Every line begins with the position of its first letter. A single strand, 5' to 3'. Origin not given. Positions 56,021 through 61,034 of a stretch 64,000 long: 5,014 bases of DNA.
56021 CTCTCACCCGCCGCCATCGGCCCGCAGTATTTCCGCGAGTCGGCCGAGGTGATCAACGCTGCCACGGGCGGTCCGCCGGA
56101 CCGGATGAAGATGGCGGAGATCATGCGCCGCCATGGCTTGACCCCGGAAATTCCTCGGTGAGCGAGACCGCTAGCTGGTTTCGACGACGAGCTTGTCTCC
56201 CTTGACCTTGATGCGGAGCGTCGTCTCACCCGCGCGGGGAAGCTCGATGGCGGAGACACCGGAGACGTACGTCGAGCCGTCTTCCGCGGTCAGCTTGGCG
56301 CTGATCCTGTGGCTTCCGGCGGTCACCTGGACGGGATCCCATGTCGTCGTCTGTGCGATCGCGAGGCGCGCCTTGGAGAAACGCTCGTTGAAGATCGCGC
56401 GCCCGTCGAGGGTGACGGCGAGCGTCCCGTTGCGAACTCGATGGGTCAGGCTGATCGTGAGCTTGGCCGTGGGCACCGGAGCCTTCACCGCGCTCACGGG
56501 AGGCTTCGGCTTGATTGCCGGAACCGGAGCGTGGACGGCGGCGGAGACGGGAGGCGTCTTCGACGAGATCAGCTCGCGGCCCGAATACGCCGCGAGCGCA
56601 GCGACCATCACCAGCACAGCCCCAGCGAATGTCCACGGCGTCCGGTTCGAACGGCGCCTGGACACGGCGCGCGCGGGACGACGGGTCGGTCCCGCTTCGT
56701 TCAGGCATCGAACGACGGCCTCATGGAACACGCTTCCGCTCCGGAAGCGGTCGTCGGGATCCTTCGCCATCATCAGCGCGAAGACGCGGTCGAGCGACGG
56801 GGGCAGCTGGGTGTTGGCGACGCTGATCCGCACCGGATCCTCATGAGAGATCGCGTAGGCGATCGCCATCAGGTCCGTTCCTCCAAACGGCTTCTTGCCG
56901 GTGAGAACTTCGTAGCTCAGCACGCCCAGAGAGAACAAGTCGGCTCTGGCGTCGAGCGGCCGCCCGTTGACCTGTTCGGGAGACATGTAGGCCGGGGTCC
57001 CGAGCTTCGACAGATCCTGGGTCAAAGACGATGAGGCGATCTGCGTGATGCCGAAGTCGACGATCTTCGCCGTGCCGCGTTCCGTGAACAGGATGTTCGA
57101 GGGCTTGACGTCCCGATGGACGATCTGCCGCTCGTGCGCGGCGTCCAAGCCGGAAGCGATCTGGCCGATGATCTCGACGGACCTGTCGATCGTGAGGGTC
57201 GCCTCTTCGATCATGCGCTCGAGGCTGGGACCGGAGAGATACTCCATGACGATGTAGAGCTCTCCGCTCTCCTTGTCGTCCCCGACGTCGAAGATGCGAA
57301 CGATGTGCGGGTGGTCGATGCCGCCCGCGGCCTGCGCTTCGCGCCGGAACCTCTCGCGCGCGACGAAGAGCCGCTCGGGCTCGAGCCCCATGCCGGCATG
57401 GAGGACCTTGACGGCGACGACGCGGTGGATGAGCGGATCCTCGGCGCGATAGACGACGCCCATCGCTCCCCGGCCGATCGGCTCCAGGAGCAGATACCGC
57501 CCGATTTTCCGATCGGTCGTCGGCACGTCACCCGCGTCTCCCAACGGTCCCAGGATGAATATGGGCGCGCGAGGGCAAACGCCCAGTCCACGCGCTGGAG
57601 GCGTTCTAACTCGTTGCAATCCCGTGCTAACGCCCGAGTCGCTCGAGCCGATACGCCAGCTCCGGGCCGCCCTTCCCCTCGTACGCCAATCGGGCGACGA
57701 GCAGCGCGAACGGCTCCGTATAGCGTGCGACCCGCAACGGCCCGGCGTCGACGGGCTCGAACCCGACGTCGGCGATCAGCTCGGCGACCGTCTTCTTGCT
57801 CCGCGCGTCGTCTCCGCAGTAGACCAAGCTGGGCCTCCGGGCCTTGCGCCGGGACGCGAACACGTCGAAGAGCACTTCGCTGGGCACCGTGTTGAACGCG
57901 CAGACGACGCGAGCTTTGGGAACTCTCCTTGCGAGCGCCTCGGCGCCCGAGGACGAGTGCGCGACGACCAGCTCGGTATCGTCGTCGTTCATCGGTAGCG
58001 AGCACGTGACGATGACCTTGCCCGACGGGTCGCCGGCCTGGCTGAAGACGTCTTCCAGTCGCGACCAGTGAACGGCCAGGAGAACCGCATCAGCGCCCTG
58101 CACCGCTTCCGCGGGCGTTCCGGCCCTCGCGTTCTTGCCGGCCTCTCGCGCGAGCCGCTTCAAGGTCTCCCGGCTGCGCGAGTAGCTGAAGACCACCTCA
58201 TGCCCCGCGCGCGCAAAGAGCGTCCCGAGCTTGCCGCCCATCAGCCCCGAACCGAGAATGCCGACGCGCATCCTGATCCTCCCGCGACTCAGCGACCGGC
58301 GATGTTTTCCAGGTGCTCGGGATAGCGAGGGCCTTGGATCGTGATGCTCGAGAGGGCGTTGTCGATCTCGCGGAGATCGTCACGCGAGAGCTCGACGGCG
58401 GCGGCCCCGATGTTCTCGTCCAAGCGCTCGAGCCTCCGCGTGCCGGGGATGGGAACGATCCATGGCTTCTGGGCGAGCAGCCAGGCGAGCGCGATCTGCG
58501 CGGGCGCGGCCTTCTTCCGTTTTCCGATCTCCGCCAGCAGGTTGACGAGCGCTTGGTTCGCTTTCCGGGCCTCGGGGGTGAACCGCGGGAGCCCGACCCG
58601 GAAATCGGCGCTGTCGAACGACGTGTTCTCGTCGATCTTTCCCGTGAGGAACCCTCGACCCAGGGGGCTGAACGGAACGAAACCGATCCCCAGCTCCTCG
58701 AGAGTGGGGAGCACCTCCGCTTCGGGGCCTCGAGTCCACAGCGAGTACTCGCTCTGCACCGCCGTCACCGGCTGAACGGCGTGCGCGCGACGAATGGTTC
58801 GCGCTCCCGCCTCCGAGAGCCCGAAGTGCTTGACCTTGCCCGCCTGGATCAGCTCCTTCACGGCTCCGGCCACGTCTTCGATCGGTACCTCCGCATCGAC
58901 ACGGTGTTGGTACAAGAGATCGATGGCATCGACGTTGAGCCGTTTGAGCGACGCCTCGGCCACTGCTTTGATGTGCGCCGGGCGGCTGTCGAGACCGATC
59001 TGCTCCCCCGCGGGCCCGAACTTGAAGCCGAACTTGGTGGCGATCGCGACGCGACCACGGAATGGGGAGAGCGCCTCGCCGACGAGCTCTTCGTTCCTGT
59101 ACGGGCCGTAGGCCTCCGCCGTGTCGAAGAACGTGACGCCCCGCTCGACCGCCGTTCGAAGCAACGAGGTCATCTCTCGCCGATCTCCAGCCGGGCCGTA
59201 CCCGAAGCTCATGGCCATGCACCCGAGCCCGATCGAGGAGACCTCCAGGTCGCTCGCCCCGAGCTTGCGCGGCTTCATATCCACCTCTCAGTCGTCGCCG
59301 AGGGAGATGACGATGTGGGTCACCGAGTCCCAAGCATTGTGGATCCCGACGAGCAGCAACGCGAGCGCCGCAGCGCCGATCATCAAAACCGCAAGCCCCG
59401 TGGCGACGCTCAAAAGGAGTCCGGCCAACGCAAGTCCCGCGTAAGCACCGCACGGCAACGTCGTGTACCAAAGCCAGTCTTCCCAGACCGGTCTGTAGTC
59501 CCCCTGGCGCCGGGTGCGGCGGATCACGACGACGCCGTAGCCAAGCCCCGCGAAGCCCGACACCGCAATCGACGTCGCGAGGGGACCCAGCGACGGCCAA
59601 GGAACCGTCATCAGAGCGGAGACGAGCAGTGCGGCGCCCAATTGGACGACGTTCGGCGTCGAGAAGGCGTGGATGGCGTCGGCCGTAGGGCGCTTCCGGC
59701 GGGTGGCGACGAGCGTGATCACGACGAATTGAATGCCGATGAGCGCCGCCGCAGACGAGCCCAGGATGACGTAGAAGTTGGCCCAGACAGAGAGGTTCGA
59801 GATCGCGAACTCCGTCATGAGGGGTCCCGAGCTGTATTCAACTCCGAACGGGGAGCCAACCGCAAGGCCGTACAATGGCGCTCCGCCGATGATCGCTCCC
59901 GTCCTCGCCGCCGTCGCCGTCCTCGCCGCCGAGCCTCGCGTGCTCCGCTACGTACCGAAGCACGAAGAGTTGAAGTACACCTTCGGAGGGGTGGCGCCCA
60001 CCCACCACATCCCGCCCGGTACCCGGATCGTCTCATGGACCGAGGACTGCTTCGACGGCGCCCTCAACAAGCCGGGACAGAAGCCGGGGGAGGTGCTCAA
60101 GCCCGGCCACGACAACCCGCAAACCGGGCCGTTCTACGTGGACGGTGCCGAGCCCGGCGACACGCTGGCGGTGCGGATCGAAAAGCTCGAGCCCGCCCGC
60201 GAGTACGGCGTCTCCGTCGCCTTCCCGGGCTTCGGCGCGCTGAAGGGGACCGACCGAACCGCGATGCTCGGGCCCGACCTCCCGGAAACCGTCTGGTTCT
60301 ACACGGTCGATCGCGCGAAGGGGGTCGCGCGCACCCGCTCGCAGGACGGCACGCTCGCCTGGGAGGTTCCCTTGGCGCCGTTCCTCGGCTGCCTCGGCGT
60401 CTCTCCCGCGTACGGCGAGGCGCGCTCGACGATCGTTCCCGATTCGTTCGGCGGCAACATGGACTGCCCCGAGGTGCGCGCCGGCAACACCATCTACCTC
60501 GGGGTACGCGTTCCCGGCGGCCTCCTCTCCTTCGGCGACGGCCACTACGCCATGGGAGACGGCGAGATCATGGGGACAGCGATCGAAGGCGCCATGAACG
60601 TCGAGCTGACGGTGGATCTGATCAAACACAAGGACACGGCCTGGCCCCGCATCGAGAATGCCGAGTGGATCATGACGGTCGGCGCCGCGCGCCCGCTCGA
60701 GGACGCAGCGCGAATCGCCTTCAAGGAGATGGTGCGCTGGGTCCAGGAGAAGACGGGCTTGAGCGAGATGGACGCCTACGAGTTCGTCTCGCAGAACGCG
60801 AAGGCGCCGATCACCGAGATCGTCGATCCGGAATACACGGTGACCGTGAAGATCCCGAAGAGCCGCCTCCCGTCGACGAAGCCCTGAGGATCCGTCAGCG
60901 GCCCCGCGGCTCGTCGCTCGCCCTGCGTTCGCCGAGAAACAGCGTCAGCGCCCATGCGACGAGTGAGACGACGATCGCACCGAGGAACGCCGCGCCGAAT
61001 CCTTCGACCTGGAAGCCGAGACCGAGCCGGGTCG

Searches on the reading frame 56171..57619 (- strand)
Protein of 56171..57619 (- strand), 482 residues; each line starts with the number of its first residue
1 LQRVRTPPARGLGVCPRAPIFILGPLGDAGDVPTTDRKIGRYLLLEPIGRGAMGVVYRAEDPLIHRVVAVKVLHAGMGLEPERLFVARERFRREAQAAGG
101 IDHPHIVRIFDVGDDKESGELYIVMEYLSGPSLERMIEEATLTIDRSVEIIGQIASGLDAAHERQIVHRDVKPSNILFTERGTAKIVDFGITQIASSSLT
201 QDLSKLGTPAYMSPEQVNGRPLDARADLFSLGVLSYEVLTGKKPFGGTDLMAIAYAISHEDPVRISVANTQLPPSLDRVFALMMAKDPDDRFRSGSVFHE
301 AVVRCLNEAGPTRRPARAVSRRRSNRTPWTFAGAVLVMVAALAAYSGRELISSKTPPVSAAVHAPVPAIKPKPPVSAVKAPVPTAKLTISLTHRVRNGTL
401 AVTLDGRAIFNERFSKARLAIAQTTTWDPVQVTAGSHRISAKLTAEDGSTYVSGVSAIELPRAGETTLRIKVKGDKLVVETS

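Call 56: search_protein_families(library=pfam, proteins=[window:56171-57619:-], max_evalue=0.00001)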
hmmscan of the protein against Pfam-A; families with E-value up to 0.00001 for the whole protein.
window:56171-57619:- (482 aa): 4 families
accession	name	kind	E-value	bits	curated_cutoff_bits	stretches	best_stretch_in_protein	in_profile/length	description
PF00069.31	Pkinase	-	1.8e-48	165.6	31.7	1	44-297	3-257/263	Protein kinase domain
PF07714.23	PK_Tyr_Ser-Thr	-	2.1e-34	119.4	23.1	1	45-292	4-249/258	Protein tyrosine and serine/threonine kinase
PF03109.22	ABC1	-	1.8e-08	34.3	22.9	1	117-205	139-227/244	ABC1 atypical kinase-like domain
PF01636.29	APH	-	3.3e-06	27.5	23.2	0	147-193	150-198/239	Phosphotransferase enzyme family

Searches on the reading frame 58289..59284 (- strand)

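Call 56: search_protein_families(library=pfam, proteins=[window:58289-59284:-], max_evalue=0.00001)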
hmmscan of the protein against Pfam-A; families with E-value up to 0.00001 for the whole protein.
window:58289-59284:- (331 aa): 1 family
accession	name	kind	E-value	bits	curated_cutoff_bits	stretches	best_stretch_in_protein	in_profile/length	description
PF00248.27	Aldo_ket_red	-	2.6e-72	243.8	24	1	18-310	2-289/291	Aldo/keto reductase family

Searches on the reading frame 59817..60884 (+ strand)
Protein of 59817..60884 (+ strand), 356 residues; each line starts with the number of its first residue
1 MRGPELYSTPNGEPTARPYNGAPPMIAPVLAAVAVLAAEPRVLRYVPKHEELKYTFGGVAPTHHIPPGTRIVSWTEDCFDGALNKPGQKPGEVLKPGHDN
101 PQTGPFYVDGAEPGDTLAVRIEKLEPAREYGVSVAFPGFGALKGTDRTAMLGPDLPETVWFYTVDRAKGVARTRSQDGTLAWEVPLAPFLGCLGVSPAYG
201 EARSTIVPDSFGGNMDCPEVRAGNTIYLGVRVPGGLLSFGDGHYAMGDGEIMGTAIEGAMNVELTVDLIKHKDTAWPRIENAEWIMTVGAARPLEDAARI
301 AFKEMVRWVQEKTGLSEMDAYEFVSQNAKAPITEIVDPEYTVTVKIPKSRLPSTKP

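Call 52: find_encoding_contigs(protein=P0121, flank=10000, max_places=2)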
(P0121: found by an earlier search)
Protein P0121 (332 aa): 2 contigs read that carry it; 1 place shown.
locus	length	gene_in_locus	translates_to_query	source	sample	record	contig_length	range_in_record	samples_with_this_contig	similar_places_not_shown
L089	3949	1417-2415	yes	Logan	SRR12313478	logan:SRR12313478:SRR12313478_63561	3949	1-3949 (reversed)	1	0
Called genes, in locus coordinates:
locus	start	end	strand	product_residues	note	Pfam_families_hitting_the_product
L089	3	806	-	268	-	?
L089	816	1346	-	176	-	-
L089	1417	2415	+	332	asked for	PF03069:FmdA_AmdA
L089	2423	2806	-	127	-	PF04020:Phage_holin_4_2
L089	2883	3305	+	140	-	-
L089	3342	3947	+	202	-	?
